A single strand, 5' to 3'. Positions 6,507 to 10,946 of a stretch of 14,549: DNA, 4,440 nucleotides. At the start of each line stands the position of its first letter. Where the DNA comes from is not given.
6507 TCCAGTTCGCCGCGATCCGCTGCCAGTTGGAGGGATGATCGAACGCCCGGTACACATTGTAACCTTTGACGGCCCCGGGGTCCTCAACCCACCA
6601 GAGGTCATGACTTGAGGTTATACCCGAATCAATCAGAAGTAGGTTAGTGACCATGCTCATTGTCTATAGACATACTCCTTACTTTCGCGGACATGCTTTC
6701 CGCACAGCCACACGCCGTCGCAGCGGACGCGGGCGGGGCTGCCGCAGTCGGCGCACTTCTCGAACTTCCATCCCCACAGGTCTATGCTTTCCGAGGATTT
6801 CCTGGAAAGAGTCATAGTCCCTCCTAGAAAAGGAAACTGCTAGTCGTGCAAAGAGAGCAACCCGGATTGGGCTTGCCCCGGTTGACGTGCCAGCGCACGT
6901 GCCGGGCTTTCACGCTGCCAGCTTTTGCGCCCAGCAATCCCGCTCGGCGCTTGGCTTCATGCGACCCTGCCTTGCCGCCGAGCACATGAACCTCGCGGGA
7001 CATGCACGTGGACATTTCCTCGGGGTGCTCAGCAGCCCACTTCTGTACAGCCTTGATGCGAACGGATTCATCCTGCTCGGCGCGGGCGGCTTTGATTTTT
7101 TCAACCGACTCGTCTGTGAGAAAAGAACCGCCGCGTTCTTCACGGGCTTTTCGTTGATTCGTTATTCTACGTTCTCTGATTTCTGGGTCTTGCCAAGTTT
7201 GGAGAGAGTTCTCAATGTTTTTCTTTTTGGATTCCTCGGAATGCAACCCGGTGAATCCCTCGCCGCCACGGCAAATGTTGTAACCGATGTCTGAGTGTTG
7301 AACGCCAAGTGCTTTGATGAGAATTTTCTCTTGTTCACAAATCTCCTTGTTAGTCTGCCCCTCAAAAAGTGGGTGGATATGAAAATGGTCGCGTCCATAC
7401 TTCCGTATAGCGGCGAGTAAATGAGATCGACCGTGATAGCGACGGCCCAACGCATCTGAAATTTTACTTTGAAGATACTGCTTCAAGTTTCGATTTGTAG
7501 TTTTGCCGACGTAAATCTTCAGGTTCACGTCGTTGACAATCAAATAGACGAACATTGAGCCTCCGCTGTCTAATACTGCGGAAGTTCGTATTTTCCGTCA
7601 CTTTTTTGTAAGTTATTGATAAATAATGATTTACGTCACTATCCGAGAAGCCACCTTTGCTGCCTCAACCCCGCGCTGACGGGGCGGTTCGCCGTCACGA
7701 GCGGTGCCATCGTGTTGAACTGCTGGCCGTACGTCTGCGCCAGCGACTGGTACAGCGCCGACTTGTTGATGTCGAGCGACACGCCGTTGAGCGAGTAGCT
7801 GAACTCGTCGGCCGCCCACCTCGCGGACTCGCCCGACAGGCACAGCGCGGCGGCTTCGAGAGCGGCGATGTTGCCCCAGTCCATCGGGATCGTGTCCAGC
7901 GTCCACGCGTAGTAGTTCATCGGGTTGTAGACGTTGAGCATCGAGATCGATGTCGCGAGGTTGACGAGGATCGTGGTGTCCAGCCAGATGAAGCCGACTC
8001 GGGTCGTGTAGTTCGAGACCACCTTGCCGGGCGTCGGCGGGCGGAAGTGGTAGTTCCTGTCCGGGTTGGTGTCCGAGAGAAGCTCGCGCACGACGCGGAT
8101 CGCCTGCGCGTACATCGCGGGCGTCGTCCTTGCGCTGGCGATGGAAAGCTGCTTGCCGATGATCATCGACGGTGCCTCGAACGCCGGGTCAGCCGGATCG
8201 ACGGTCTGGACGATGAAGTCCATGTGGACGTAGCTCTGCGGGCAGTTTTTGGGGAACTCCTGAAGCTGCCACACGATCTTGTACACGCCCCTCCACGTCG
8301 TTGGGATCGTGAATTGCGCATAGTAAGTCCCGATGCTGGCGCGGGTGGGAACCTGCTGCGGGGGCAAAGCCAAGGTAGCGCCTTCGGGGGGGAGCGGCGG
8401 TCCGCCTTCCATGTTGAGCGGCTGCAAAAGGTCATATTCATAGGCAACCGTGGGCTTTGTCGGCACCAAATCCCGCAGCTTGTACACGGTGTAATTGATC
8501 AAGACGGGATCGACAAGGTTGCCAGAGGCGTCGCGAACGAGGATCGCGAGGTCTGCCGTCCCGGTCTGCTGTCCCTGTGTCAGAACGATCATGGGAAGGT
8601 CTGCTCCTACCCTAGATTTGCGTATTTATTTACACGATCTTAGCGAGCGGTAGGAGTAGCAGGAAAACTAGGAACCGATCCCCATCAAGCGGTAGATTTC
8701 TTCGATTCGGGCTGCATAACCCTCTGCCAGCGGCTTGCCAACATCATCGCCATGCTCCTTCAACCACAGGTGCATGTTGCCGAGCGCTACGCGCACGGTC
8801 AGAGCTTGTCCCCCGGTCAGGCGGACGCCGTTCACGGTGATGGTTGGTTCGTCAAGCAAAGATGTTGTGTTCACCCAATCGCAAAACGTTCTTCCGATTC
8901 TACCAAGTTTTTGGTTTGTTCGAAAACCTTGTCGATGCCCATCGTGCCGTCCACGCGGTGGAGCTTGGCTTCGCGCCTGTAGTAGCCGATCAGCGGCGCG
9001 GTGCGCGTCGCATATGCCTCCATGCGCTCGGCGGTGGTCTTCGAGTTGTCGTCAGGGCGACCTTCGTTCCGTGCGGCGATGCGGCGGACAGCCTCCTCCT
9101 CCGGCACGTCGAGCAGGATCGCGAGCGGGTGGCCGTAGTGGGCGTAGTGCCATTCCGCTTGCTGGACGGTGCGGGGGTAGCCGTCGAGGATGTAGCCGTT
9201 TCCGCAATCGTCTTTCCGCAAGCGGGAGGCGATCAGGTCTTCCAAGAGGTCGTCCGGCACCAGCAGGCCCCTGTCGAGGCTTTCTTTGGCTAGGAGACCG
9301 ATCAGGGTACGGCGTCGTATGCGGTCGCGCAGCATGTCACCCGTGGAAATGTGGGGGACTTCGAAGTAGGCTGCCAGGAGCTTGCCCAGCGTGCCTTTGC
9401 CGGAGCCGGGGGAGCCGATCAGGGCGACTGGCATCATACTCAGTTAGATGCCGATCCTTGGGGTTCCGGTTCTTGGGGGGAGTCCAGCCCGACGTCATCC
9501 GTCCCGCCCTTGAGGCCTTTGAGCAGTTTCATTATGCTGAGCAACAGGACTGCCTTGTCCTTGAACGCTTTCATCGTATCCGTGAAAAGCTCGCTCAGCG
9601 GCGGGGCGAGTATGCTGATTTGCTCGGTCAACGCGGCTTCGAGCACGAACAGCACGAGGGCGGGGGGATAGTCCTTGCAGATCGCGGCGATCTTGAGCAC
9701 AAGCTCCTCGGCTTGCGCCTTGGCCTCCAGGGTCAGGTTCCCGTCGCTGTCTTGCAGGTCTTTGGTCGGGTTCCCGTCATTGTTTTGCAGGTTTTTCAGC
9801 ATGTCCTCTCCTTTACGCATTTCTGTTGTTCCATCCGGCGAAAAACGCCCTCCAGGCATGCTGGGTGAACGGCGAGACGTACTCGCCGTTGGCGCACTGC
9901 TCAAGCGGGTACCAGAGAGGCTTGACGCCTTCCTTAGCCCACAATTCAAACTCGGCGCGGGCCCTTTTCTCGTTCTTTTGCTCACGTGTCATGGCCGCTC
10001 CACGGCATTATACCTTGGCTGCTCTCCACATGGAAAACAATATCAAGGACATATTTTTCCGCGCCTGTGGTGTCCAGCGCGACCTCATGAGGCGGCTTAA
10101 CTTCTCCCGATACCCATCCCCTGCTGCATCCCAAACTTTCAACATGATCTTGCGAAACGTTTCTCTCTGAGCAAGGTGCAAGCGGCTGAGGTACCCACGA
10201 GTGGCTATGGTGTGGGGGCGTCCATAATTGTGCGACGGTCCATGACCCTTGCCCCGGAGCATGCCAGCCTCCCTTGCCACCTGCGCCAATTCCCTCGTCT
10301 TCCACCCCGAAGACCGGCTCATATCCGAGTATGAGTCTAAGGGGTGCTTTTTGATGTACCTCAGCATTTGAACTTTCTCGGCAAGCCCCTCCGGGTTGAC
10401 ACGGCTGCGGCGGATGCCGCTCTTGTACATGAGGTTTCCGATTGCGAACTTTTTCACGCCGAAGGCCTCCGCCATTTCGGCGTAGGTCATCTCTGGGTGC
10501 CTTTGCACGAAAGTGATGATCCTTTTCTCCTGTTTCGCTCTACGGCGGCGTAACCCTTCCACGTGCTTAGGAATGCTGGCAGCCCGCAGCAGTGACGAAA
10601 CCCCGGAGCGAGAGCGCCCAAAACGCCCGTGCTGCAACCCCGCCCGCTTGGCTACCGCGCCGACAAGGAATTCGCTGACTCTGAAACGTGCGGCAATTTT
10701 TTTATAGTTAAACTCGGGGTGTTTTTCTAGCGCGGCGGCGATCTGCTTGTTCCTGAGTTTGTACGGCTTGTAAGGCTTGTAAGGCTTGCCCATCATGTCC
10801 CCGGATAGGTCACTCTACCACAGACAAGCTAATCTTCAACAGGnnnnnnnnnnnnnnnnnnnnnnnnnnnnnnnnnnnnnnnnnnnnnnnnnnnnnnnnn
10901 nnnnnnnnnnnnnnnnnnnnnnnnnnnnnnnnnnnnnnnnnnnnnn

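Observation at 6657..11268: Family of three paralogous mini zinc-ribbon proteins (DG-V-W-L-C-x-x-H motif) scattered through the operon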

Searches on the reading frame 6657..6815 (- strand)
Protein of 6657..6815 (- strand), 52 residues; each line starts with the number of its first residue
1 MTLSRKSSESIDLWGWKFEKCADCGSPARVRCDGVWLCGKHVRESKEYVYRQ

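Call 6: search_protein_families(library=pfam, proteins=[window:6657-6815:-], max_evalue=1)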
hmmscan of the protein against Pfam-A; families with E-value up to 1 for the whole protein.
window:6657-6815:- (52 aa): 0 families

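Call 7: search_protein_families(library=phrogs, proteins=[window:6657-6815:-], max_evalue=1)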
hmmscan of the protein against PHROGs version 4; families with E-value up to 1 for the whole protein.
window:6657-6815:- (52 aa): 1 family
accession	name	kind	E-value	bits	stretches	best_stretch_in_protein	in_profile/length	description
phrog_34796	-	unknown function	0.0027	18.4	1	12-30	29-48/55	-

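Call 12: find_homologous_proteins(query=window:6660-6815:-, max_evalue=10)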
Query seq(52 aa) (52 aa): 1 proteins with E <= 10 among 1 candidates.
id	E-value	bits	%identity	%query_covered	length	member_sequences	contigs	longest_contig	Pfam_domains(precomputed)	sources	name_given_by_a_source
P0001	3.4e-30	119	100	100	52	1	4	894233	-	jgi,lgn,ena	jgi:hypothetical protein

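Call 25: find_related_loci(query=window:6660-6815:-, collection=viral_contigs, flank=10000)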
Query seq(52 aa) (52 aa) in viral_contigs; peptide patterns used: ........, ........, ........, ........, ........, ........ (x = any residue, [..] = any of these).
61 stretches matched a pattern, but none encodes a relative of the query by tblastn (E <= 1e-3).
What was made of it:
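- Tried and rejected: Back-translated pattern scans for A in IMG/VR found nothing (call 25).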

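Call 69: search_dna_similar(query=window:6660-6815:-, collection=phages, mode=protein, max_evalue=10, max_rows=15)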
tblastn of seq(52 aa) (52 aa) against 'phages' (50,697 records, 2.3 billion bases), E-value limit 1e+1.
No match.

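Call 82: search_protein_families(library=ncbifam, proteins=[window:6660-6815:-], max_evalue=1)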
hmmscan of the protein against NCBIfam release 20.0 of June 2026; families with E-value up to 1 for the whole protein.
window:6660-6815:- (52 aa): 0 families

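Call 91: list_cluster_members(proteins=[P0001, P0002, P0009])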
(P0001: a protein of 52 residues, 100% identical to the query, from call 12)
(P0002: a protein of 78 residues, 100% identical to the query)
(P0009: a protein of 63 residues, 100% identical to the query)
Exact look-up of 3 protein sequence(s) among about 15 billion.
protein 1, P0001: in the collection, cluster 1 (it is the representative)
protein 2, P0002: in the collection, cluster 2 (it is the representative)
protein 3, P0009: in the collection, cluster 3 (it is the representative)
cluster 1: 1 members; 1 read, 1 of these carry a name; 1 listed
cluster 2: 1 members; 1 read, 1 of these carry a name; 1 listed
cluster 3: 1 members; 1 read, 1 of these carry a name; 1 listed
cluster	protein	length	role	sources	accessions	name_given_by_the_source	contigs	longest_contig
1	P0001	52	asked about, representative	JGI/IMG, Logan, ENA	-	hypothetical protein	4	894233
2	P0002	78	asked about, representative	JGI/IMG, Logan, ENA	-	hypothetical protein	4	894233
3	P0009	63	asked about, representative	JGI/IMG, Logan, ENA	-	hypothetical protein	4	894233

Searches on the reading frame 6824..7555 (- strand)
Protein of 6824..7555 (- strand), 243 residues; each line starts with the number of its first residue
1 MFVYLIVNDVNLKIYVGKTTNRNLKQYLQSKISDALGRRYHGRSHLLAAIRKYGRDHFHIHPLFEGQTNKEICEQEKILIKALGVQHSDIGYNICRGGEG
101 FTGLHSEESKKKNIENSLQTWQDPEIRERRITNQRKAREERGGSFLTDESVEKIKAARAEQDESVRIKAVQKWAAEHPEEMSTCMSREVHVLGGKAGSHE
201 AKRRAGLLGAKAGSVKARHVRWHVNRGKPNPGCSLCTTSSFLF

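Call 22: search_protein_families(library=pfam, proteins=[window:6824-7555:-], max_evalue=0.1)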
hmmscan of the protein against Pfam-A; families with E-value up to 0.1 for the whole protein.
window:6824-7555:- (243 aa): 2 families
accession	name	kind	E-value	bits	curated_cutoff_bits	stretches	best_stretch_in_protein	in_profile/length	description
PF01541.30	GIY-YIG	-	8e-06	26.5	22.6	1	2-83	3-72/78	GIY-YIG catalytic domain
PF19835.5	SegE_GIY-YIG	-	0.0025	18.5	25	1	2-76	19-99/123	Putative endonuclease segE, GIY-YIG domain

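Call 23: search_protein_families(library=phrogs, proteins=[window:6824-7555:-], max_evalue=0.01)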
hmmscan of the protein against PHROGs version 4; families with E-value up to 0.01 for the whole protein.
window:6824-7555:- (243 aa): 5 families
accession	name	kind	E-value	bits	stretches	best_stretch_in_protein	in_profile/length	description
phrog_314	-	DNA, RNA and nucleotide metabolism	2.7e-24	87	1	2-190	180-341/574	homing endonuclease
phrog_19446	-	DNA, RNA and nucleotide metabolism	2.9e-16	60.7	1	3-164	4-153/254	homing endonuclease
phrog_7168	-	DNA, RNA and nucleotide metabolism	7.7e-15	56.1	1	2-147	3-149/284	homing endonuclease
phrog_5123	-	DNA, RNA and nucleotide metabolism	3.2e-07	31.4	1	2-111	3-105/152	homing endonuclease with GIY-YIG motif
phrog_447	-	other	6.9e-05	23.7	1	2-79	28-109/148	NAD synthetase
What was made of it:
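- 6824..7555 (-): Context, not a family member: a free-standing GIY-YIG homing endonuclease (243 aa). Together with A it fills a roughly 1-kb segment (window 6654-7648) that is absent from related genomes. Pfam GIY-YIG E=8e-6 and PHROG homing endonuclease E=2.7e-24 (calls 22, 23).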

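Call 79: find_related_loci(query=window:6827-7555:-, collection=viral_contigs, flank=3000)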
Query window:6827-7555:- (243 aa) in viral_contigs; peptide patterns used: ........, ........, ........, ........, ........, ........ (x = any residue, [..] = any of these).
11 stretches matched a pattern; 3 encode a relative of the query (tblastn E <= 1e-3); 3 distinct loci.
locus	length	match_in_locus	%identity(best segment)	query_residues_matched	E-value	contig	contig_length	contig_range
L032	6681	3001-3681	62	1-237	6e-89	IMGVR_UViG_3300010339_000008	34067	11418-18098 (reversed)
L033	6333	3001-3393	53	1-128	4e-40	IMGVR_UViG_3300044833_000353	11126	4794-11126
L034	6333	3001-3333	53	1-111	9e-32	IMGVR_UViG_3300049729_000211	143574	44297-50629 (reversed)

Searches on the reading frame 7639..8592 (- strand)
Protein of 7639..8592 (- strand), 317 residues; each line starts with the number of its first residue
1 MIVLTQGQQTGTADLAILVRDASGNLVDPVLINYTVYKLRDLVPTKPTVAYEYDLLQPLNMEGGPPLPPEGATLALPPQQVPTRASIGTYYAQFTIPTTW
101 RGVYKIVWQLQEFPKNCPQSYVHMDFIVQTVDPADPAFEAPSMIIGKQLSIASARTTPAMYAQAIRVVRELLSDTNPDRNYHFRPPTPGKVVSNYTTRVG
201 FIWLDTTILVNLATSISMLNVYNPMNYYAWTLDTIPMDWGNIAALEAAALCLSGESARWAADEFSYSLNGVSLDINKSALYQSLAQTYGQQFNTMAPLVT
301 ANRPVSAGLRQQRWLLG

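Call 22: search_protein_families(library=pfam, proteins=[window:7639-8592:-], max_evalue=0.1)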
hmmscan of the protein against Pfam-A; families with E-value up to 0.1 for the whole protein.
window:7639-8592:- (317 aa): 1 family
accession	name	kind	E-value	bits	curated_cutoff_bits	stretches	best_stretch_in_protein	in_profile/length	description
PF21834.1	DUF6894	-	0.085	13.4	24.1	0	159-179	25-45/69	Domain of unknown function (DUF6894)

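Call 23: search_protein_families(library=phrogs, proteins=[window:7639-8592:-], max_evalue=0.01)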
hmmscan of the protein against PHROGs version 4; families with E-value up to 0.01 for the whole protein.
window:7639-8592:- (317 aa): 0 families

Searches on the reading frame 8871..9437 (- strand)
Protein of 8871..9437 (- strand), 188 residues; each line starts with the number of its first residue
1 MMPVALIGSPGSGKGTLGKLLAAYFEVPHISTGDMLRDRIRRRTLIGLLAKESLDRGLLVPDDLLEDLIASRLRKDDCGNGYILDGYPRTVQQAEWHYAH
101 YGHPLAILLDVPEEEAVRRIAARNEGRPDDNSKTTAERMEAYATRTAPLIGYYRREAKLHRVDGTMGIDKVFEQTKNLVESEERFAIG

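Call 22: search_protein_families(library=pfam, proteins=[window:8871-9437:-], max_evalue=0.1)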
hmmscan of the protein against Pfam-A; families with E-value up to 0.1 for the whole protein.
window:8871-9437:- (188 aa): 11 families
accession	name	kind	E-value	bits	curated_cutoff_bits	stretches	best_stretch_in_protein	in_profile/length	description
PF00406.28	ADK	-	2.2e-40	138.7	26.8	1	6-157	1-150/151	Adenylate kinase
PF13207.12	AAA_17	-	7.7e-24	85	27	1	8-134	2-134/136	AAA domain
PF13238.12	AAA_18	-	6.6e-10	40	29.4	1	4-139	1-127/128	AAA domain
PF13671.12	AAA_33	-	4.1e-07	30.8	27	1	5-145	3-139/143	AAA domain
PF01202.28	SKI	-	0.00014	22.5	22.1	1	10-149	1-131/159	Shikimate kinase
PF17213.9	Hydin_ADK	-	0.00039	21.1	27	1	59-86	168-195/196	Hydin Adenylate kinase-like domain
PF02223.23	Thymidylate_kin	-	0.0011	19.1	27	1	105-147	120-157/185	Thymidylate kinase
PF13521.12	AAA_28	-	0.002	18.8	27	1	4-30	2-28/164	AAA domain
PF13189.12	Cytidylate_kin2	-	0.0047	17.6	28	0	6-75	4-70/176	Cytidylate kinase-like family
PF02224.24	Cytidylate_kin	-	0.011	16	26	1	4-37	1-34/211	Cytidylate kinase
PF18751.7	Ploopntkinase3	-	0.073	13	27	0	5-34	7-36/187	P-loop Nucleotide Kinase3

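Call 23: search_protein_families(library=phrogs, proteins=[window:8871-9437:-], max_evalue=0.01)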
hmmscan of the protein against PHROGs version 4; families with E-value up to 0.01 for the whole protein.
window:8871-9437:- (188 aa): 5 families
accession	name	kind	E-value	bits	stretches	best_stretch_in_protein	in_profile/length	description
phrog_10255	-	other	2.1e-07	31.9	1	2-44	2-44/230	kinase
phrog_761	-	other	2e-06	28.7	1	1-182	19-214/362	thymidylate kinase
phrog_139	-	other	0.00038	21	1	1-41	83-123/342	deoxynucleoside monophosphate kinase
phrog_255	-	DNA, RNA and nucleotide metabolism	0.0011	19.1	1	3-84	3-84/436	exonuclease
phrog_800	-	head and packaging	0.0034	17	1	4-151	35-188/511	terminase small subunit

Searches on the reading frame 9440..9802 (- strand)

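Call 22: search_protein_families(library=pfam, proteins=[window:9440-9802:-], max_evalue=0.1)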
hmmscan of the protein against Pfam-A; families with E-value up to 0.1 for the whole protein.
window:9440-9802:- (120 aa): 1 family
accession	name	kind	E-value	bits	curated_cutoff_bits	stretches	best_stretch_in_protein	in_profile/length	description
PF17810.6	Arg_decarb_HB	-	0.032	15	23.3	0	20-39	43-62/84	Arginine decarboxylase helical bundle domain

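Call 23: search_protein_families(library=phrogs, proteins=[window:9440-9802:-], max_evalue=0.01)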
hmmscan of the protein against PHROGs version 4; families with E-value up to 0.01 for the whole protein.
window:9440-9802:- (120 aa): 0 families

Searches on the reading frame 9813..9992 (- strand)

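Call 6: search_protein_families(library=pfam, proteins=[window:9813-9992:-], max_evalue=1)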
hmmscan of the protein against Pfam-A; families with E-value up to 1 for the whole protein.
window:9813-9992:- (59 aa): 0 families

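Call 7: search_protein_families(library=phrogs, proteins=[window:9813-9992:-], max_evalue=1)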
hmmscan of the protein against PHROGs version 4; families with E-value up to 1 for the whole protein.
window:9813-9992:- (59 aa): 2 families
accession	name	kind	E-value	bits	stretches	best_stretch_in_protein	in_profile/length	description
phrog_343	-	unknown function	0.062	14.1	1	5-52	33-80/135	-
phrog_18597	-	unknown function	0.15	13.4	1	2-56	2-57/126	-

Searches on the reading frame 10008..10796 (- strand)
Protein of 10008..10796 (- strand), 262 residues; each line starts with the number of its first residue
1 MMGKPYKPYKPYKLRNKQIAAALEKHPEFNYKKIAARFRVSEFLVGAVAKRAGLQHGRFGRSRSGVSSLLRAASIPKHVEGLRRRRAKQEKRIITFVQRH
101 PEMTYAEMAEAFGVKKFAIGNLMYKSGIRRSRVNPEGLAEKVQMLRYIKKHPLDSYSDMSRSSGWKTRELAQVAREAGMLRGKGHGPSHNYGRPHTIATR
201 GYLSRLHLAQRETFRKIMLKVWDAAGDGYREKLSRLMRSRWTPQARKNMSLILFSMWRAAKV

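Call 22: search_protein_families(library=pfam, proteins=[window:10008-10796:-], max_evalue=0.1)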
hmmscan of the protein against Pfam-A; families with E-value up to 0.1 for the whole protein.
window:10008-10796:- (262 aa): 8 families
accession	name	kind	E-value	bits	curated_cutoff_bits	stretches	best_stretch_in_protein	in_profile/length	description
PF13565.12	HTH_32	-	7.6e-05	23.6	33.7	0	83-117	25-60/73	Homeodomain-like domain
PF19187.6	HTH_PafC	-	9.6e-05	22.6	32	0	93-116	9-32/115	PafC helix-turn-helix domain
PF13404.12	HTH_AsnC-type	-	0.0011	19.1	27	0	91-114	6-29/42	AsnC-type helix-turn-helix domain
PF13412.12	HTH_24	-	0.0052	16.8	21.9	1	88-114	3-29/48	Winged helix-turn-helix DNA-binding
PF04545.22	Sigma70_r4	-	0.0082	16.1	24.1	0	89-115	8-33/50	Sigma-70, region 4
PF23526.1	AprA_N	-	0.058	14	27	0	12-40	19-47/67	AprA N-terminal domain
PF13384.12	HTH_23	-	0.078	13.3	24.6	0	15-42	5-31/50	Homeodomain-like domain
PF08220.18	HTH_DeoR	-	0.096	12.9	21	0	15-42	1-28/57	DeoR-like helix-turn-helix domain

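Call 23: search_protein_families(library=phrogs, proteins=[window:10008-10796:-], max_evalue=0.01)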
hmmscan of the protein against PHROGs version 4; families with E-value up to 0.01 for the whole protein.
window:10008-10796:- (262 aa): 6 families
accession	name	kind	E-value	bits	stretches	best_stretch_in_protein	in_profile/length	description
phrog_14131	-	DNA, RNA and nucleotide metabolism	1.3e-07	32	1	60-164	211-313/351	DNA binding protein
phrog_1687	-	transcription regulation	8.4e-07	30.1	0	82-121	60-99/162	MarR family transcrition regulator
phrog_142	-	moron, auxiliary metabolic gene and host takeover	1.6e-05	26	0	85-123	9-47/116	Ren-like exclusion protein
phrog_4494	-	unknown function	4.9e-05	24.8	0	59-132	28-104/109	-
phrog_323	-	transcription regulation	0.00062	20.4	1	24-129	107-191/319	transcriptional regulator, D5-like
phrog_59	-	DNA, RNA and nucleotide metabolism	0.0078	16.6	0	78-154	245-292/423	HNH endonuclease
